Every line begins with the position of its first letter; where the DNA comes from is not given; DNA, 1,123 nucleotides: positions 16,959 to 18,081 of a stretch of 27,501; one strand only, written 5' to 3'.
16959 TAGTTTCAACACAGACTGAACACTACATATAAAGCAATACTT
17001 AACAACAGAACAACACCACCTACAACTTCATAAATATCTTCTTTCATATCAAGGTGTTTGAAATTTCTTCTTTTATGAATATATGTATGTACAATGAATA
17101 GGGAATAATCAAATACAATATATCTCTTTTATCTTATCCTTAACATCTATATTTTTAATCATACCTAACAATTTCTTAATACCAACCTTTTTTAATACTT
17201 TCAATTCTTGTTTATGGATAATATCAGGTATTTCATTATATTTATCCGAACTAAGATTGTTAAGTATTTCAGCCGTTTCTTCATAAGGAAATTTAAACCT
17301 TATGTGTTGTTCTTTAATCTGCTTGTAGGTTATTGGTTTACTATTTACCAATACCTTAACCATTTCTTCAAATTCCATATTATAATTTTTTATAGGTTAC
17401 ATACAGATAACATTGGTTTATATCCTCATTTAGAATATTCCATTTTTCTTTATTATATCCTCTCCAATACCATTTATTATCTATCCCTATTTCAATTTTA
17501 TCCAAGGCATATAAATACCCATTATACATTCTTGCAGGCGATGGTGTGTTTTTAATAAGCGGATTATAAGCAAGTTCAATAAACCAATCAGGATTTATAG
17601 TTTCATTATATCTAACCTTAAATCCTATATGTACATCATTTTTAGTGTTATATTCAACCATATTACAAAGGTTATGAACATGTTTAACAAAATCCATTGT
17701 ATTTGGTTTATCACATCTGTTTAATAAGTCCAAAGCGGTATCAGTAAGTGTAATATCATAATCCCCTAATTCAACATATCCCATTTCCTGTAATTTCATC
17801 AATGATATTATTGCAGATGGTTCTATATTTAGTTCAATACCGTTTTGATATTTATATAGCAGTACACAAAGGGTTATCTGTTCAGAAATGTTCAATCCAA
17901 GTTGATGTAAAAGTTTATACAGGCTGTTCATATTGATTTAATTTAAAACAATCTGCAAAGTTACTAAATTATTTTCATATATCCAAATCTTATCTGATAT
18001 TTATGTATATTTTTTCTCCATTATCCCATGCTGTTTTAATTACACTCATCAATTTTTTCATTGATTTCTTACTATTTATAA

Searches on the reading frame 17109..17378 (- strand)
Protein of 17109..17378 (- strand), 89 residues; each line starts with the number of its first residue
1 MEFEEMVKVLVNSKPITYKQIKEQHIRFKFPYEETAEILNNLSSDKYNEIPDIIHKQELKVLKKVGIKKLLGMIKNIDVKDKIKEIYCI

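Call 17: search_protein_families(library=phrogs, proteins=[window:17109-17378:-], max_evalue=0.01)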
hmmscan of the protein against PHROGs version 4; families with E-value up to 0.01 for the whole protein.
window:17109-17378:- (89 aa): 1 family
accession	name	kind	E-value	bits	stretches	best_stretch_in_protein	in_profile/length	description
phrog_26715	-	unknown function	0.0099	17.6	0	35-83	9-57/103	-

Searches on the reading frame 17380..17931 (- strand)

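Call 16: search_protein_families(library=phrogs, proteins=[window:17380-17931:-], max_evalue=0.01)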
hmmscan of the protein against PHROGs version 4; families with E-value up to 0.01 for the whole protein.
window:17380-17931:- (183 aa): 1 family
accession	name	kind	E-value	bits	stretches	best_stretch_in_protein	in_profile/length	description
phrog_29538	-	unknown function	0.0082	16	0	73-113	219-261/383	-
